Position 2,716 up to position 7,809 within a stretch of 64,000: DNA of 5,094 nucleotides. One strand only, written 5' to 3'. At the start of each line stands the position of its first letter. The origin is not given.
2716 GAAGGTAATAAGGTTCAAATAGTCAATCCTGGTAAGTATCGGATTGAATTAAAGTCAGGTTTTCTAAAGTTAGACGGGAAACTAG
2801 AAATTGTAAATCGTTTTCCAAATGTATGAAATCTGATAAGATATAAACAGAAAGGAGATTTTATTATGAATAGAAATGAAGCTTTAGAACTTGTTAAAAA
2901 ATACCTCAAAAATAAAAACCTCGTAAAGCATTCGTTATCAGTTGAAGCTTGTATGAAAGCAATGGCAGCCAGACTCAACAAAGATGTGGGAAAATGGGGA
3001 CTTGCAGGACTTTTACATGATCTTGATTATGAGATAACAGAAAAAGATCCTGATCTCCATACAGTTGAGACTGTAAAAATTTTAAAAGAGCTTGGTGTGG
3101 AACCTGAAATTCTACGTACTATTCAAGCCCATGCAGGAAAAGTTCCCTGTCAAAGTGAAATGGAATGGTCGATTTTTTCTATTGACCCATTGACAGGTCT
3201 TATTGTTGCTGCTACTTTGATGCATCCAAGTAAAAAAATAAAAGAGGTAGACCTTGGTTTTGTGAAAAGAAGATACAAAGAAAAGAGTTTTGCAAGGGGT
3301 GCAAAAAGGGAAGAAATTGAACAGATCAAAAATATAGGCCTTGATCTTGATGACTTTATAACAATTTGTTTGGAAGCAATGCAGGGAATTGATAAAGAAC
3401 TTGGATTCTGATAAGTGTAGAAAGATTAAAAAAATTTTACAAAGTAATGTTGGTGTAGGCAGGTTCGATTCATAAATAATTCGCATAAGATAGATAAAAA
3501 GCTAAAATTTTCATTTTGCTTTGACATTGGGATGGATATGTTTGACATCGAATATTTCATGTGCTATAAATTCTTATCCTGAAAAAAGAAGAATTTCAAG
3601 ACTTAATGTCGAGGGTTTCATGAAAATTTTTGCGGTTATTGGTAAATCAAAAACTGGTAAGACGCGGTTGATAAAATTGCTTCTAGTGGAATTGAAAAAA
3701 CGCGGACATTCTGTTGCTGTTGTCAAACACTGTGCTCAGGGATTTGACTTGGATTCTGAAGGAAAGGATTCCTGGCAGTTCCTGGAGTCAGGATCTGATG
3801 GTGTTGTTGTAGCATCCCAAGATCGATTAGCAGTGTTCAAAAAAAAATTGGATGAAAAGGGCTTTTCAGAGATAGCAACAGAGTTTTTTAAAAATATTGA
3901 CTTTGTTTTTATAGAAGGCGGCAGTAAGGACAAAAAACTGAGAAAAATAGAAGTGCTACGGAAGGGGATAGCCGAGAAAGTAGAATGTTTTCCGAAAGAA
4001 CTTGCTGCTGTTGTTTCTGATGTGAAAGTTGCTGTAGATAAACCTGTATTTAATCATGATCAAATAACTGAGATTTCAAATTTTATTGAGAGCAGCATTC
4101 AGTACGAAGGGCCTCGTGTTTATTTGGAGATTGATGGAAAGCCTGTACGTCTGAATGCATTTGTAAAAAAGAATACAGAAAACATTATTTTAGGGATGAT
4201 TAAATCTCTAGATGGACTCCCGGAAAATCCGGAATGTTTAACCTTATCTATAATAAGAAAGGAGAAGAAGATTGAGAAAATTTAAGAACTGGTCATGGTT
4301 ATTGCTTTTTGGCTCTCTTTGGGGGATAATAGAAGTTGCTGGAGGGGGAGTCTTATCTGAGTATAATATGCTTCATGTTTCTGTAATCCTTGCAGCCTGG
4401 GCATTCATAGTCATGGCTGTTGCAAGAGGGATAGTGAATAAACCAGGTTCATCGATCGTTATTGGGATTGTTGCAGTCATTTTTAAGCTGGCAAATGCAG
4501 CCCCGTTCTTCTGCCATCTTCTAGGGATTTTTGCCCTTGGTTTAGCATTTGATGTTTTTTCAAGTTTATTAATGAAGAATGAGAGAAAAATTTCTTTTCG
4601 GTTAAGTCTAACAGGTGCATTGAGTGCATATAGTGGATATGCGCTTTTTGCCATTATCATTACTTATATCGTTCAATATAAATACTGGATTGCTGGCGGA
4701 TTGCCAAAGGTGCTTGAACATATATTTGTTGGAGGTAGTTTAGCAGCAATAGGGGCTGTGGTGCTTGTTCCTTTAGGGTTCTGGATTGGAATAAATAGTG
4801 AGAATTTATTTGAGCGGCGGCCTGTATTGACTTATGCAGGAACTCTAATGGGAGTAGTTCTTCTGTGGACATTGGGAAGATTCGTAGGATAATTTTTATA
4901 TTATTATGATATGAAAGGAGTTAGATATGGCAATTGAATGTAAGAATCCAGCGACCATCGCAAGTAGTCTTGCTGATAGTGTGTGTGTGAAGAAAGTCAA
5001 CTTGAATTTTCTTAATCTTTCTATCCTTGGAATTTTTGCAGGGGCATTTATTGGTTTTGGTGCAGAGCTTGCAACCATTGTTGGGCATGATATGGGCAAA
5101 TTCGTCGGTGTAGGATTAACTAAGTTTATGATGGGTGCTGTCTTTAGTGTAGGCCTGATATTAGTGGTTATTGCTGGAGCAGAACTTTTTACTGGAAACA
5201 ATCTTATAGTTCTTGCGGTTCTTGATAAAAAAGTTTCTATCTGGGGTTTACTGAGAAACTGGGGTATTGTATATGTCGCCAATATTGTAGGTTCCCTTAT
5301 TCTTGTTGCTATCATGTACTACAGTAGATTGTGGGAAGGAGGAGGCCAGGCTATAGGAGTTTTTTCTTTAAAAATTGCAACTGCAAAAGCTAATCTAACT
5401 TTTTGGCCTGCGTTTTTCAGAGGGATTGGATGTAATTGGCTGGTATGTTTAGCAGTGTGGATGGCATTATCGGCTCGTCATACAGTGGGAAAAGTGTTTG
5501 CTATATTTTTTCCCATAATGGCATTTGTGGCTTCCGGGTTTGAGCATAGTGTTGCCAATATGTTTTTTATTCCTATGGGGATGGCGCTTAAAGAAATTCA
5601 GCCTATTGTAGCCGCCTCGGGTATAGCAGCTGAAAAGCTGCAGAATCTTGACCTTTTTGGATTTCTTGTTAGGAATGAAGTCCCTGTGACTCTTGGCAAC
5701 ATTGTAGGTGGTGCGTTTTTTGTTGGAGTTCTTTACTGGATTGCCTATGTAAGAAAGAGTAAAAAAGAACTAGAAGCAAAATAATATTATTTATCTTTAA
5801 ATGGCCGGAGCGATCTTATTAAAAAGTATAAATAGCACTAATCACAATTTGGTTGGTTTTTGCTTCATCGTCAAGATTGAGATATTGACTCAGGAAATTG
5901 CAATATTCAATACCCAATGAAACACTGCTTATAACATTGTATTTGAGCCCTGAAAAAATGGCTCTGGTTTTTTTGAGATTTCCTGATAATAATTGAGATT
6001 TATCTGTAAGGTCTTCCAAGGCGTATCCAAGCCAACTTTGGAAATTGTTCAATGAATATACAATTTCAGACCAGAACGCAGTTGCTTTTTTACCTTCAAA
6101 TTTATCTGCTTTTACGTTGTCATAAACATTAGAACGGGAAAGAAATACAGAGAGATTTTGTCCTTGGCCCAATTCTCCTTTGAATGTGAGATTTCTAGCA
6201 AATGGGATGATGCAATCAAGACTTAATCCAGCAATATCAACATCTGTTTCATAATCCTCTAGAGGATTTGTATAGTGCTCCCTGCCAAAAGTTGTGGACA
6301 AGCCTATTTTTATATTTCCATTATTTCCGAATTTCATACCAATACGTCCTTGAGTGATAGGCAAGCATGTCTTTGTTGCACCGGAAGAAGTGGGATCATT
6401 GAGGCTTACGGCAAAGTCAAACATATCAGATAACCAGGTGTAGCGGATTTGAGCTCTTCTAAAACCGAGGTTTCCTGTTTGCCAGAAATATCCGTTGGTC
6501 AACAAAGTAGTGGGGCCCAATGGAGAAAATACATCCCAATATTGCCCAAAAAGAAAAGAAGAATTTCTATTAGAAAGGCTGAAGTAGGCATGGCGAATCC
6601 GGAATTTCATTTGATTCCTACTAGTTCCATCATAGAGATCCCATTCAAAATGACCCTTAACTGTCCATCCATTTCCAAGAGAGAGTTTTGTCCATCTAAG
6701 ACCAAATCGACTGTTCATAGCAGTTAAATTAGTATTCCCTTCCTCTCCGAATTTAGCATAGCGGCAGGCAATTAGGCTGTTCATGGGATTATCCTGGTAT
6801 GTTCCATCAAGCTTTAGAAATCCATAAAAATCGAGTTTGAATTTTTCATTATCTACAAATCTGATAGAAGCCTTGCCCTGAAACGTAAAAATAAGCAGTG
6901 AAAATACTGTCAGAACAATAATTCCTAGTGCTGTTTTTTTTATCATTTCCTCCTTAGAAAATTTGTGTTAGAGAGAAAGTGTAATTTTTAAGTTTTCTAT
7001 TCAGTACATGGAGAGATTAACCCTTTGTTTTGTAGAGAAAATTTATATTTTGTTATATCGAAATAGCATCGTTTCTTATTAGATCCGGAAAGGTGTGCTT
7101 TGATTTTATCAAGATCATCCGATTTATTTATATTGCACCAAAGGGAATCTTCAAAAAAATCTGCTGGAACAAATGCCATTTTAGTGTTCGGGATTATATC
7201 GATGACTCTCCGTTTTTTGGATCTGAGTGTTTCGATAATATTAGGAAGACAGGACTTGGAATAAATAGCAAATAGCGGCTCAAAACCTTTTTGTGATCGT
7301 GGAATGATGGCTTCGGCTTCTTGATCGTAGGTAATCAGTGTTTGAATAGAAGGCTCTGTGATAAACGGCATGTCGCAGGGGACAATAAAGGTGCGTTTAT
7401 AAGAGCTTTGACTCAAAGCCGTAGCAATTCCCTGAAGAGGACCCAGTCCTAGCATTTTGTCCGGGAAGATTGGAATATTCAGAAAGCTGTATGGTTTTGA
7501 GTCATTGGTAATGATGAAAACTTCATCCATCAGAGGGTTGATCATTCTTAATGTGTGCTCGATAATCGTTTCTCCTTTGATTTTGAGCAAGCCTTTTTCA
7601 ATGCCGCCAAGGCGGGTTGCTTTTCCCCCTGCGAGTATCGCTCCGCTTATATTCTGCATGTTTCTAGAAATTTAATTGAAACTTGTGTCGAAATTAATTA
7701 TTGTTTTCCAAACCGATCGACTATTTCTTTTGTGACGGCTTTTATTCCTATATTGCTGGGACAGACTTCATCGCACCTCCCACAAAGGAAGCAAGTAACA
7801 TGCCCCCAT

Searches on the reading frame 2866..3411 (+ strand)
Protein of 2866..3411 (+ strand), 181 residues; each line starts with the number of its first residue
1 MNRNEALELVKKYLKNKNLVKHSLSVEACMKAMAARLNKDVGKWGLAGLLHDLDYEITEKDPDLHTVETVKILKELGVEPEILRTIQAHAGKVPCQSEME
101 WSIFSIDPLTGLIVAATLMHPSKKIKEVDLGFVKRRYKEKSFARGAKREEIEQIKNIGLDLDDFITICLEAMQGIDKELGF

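Call 6: search_protein_families(library=pfam, proteins=[window:2866-3411:+], max_evalue=0.01)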
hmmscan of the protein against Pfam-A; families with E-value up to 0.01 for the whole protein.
window:2866-3411:+ (181 aa): 1 family
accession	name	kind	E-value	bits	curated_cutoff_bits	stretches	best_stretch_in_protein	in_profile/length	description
PF01966.28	HD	-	1.6e-09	38.5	22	1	20-94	2-90/116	HD domain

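Call 7: search_protein_families(library=ncbifam, proteins=[window:2866-3411:+], max_evalue=0.01)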
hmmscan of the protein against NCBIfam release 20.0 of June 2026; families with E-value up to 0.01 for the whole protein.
window:2866-3411:+ (181 aa): 9 families
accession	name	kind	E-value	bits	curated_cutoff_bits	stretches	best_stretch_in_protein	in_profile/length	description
TIGR00277.1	HDIG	domain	4.5e-13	48.9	27.6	1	17-92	3-84/84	HDIG domain-containing metalloprotein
TIGR03319.1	RNase_Y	equivalog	1.5e-08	33.6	454.35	1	17-101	328-412/514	ribonuclease Y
TIGR00295.1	TIGR00295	hypoth_equivalog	3.8e-07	30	172.35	1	9-92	4-90/164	TIGR00295 family protein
NF009343.0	PRK12703.1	equivalog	5.8e-06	25.4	434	1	4-93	173-260/339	tRNA (cytidine(56)-2'-O)-methyltransferase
NF045665.1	NTPtran_DVU1551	equivalog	6.4e-05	22.1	315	1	2-90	200-288/359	DVU_1551 family NTP transferase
NF000997.0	PRK00106.1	equivalog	0.00044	18.9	937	1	17-109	349-441/535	ribonuclease Y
NF005519.0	PRK07152.1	equivalog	0.0022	17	315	1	8-60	187-238/361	nicotinate-nucleotide adenylyltransferase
NF009347.0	PRK12705.1-4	equivalog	0.004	15.9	579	1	16-94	282-360/473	hypothetical protein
NF009344.0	PRK12705.1-1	equivalog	0.0085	14.7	831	0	16-89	385-458/572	hypothetical protein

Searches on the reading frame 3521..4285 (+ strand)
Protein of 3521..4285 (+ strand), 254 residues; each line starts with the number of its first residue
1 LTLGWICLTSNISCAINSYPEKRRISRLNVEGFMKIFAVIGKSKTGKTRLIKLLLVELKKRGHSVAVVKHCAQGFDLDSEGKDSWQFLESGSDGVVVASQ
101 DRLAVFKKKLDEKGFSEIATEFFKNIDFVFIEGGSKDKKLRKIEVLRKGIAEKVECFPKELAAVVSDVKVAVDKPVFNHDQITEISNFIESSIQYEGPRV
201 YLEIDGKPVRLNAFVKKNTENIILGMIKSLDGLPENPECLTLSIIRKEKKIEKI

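Call 6: search_protein_families(library=pfam, proteins=[window:3521-4285:+], max_evalue=0.01)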
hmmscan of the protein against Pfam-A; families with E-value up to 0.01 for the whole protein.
window:3521-4285:+ (254 aa): 2 families
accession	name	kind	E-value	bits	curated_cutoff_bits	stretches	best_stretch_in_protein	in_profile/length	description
PF03205.20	MobB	-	3e-30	105.3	26.6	1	36-167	1-133/133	Molybdopterin guanine dinucleotide synthesis protein B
PF01656.29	CbiA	-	0.0093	16.4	25.4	0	36-75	1-39/125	CobQ/CobB/MinD/ParA nucleotide binding domain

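Call 7: search_protein_families(library=ncbifam, proteins=[window:3521-4285:+], max_evalue=0.01)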
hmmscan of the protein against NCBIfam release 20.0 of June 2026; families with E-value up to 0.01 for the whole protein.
window:3521-4285:+ (254 aa): 13 families
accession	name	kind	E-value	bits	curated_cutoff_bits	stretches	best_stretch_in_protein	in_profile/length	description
TIGR00176.1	mobB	equivalog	2.2e-35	122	76.2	1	36-191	1-154/155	molybdopterin-guanine dinucleotide biosynthesis protein B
NF011056.0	PRK14489.1-1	equivalog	3e-34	118.7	379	1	34-193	203-354/363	bifunctional molybdenum cofactor guanylyltransferase MobA/molybdopterin-guanine dinucleotide biosynthesis adaptor protein MobB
NF011060.0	PRK14491.1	equivalog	5.6e-24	84.5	532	1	34-194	11-175/598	bifunctional molybdopterin-guanine dinucleotide biosynthesis adaptor protein MobB/molybdopterin molybdotransferase MoeA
NF008021.0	PRK10751.1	equivalog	1.4e-21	77.3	204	1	36-194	8-170/174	molybdopterin-guanine dinucleotide biosynthesis protein MobB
NF011062.0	PRK14494.1-1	equivalog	1.1e-19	70.9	323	2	34-172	1-132/231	putative molybdopterin-guanine dinucleotide biosynthesis protein MobB/FeS domain-containing protein protein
NF011059.0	PRK14490.1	equivalog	1.9e-19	70.1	354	1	38-194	15-173/374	bifunctional molybdenum cofactor guanylyltransferase MobA/molybdopterin-guanine dinucleotide biosynthesis adaptor protein MobB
NF011066.0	PRK14495.1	equivalog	3.5e-18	65.8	596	1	34-191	1-160/452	putative molybdopterin-guanine dinucleotide biosynthesis protein MobB/unknown domain fusion protein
NF011063.0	PRK14494.1-2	equivalog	7.5e-18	65.1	258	2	34-134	1-98/227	putative molybdopterin-guanine dinucleotide biosynthesis protein MobB/FeS domain-containing protein protein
NF011057.0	PRK14489.1-2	subfamily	7.5e-15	55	541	1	33-192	201-360/363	bifunctional molybdenum cofactor guanylyltransferase MobA/molybdopterin-guanine dinucleotide biosynthesis adaptor protein MobB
NF011064.0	PRK14494.1-3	equivalog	2.9e-13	49.8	418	1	34-168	1-125/244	putative molybdopterin-guanine dinucleotide biosynthesis protein MobB/FeS domain-containing protein protein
NF011065.0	PRK14494.1-4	equivalog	3.6e-12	46.2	287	1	33-188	9-155/244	putative molybdopterin-guanine dinucleotide biosynthesis protein MobB/FeS domain-containing protein protein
NF011061.0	PRK14493.1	equivalog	7.4e-09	35.5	215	1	34-149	1-110/274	molybdopterin synthase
NF041053.1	CobW_rel_Se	equivalog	0.0012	18.6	180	1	34-70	1-37/195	CobW-related selenoprotein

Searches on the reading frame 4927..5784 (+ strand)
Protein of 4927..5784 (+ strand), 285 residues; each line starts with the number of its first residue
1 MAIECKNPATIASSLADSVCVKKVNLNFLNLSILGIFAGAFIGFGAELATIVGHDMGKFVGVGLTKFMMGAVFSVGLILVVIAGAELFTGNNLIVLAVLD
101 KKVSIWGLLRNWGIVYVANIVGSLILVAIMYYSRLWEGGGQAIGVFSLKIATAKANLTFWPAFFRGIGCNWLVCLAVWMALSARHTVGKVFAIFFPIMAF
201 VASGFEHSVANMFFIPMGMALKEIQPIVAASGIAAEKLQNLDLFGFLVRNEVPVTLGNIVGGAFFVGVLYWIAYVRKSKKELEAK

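Call 6: search_protein_families(library=pfam, proteins=[window:4927-5784:+], max_evalue=0.01)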
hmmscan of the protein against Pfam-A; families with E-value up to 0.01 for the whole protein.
window:4927-5784:+ (285 aa): 1 family
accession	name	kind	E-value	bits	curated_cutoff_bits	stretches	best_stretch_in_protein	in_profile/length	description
PF01226.23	Form_Nir_trans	-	7.7e-83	278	34.6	1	19-272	9-240/240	Formate/nitrite transporter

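Call 7: search_protein_families(library=ncbifam, proteins=[window:4927-5784:+], max_evalue=0.01)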
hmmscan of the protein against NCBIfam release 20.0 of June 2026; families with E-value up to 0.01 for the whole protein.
window:4927-5784:+ (285 aa): 5 families
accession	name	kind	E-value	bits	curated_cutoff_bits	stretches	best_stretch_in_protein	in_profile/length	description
TIGR00790.1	fnt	subfamily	7.2e-74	248.4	232.3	1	25-275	3-238/239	formate/nitrite family transporter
TIGR04060.1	formate_focA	equivalog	1.8e-69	233.9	290.1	1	16-274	7-266/268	formate transporter FocA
NF008069.0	PRK10805.1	equivalog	3.9e-56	190.6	440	1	7-280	11-284/285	formate transporter FocA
NF007261.0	PRK09713.1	exception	8.5e-35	120.6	499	1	14-277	17-280/282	formate transporter FocB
NF008595.0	PRK11562.1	equivalog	4.4e-33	114.8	293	1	16-279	11-254/268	nitrite transporter NirC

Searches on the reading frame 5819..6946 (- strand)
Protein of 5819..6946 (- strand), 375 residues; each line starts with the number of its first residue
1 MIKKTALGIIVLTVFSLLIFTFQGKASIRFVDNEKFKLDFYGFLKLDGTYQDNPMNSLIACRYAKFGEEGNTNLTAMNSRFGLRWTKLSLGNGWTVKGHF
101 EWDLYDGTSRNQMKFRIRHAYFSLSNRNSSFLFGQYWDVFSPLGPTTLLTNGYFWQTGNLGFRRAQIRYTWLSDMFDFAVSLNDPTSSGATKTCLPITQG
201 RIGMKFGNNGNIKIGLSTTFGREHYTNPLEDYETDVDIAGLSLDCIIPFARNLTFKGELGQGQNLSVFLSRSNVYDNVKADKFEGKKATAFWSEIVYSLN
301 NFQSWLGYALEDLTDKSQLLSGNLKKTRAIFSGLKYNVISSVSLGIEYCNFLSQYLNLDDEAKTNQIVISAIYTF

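Call 6: search_protein_families(library=pfam, proteins=[window:5819-6946:-], max_evalue=0.01)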
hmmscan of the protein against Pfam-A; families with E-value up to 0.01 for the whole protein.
window:5819-6946:- (375 aa): 1 family
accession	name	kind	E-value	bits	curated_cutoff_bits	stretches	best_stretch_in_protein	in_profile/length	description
PF13609.12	Porin_4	-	3.2e-07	30.9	27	1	37-372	17-289/310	Gram-negative porin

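Call 7: search_protein_families(library=ncbifam, proteins=[window:5819-6946:-], max_evalue=0.01)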
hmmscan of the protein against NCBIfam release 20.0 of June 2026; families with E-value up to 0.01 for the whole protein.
window:5819-6946:- (375 aa): 0 families

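Call 73: search_protein_families(library=pfam, proteins=[window:5819-6946:-], max_evalue=5)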
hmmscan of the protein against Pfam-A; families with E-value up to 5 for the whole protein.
window:5819-6946:- (375 aa): 1 family
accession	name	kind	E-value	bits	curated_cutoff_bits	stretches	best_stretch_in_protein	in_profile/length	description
PF13609.12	Porin_4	-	3.2e-07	30.9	27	1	37-372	17-289/310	Gram-negative porin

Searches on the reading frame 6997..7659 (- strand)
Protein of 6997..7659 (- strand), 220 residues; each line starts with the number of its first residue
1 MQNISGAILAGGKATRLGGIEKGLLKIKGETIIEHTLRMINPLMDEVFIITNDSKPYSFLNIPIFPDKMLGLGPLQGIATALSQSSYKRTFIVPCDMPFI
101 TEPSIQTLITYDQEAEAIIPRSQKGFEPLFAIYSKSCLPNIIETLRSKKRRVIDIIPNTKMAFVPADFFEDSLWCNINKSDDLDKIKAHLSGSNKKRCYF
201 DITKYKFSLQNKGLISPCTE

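Call 6: search_protein_families(library=pfam, proteins=[window:6997-7659:-], max_evalue=0.01)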
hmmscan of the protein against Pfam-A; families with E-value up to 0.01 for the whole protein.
window:6997-7659:- (220 aa): 2 families
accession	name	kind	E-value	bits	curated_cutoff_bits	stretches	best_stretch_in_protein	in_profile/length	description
PF12804.13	NTP_transf_3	-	5.1e-34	118.2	27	1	6-152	1-153/160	MobA-like NTP transferase domain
PF01983.22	CofC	-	0.0047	16.6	22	0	78-137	79-137/217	Guanylyl transferase CofC like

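Call 7: search_protein_families(library=ncbifam, proteins=[window:6997-7659:-], max_evalue=0.01)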
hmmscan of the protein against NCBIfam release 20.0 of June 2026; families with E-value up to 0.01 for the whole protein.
window:6997-7659:- (220 aa): 22 families
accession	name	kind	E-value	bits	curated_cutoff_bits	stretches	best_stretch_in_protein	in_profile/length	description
NF011056.0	PRK14489.1-1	equivalog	5.6e-43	147.4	379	1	2-196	4-202/363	bifunctional molybdenum cofactor guanylyltransferase MobA/molybdopterin-guanine dinucleotide biosynthesis adaptor protein MobB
NF001457.0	PRK00317.1-3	equivalog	6.4e-34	117.2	164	1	5-190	3-197/200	molybdenum cofactor guanylyltransferase MobA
TIGR02665.1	molyb_mobA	equivalog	3.2e-32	112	151.85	1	4-183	1-185/186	molybdenum cofactor guanylyltransferase MobA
NF001837.0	PRK00560.1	equivalog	3.3e-24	85.7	182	1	2-187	7-188/196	molybdenum cofactor guanylyltransferase MobA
NF002741.0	PRK02726.1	equivalog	3.9e-21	75.6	179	1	2-188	6-196/200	molybdenum cofactor guanylyltransferase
NF011059.0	PRK14490.1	equivalog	1.1e-20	74.1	354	1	3-191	180-370/374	bifunctional molybdenum cofactor guanylyltransferase MobA/molybdopterin-guanine dinucleotide biosynthesis adaptor protein MobB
NF011057.0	PRK14489.1-2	subfamily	3e-18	66.2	541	1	2-205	5-210/363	bifunctional molybdenum cofactor guanylyltransferase MobA/molybdopterin-guanine dinucleotide biosynthesis adaptor protein MobB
NF001855.0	PRK00576.1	equivalog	3e-15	56.3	205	1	3-185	6-191/197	molybdenum cofactor guanylyltransferase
TIGR03310.1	matur_MocA_YgfJ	equivalog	3.8e-15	56.4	186.45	1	7-153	3-157/188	molybdenum cofactor cytidylyltransferase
NF011070.0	PRK14500.1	equivalog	4.6e-13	49.1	606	1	4-189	167-354/358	putative bifunctional molybdopterin-guanine dinucleotide biosynthesis protein MoaC/MobA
TIGR00454.1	TIGR00454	hypoth_equivalog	8e-10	38.9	174.7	1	8-111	5-113/183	TIGR00454 family protein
NF011058.0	PRK14489.1-3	exception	1.4e-09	37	820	1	3-189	8-204/382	molybdenum cofactor guanylyltransferase MobA, DUF3305 domain-containing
NF041135.1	IPPtranDIPPsyn_Thcocales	equivalog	6.7e-07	28.6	580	1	7-54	4-52/419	bifunctional L-myo-inositol-1-phosphate cytidylyltransferase/CDP-L-myo-inositol myo-inositolphosphotransferase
TIGR03552.1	F420_cofC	equivalog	5.8e-06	26.1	105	1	31-131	31-137/196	2-phospho-L-lactate guanylyltransferase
NF045665.1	NTPtran_DVU1551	equivalog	6.9e-06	25.3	315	0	85-130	89-138/359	DVU_1551 family NTP transferase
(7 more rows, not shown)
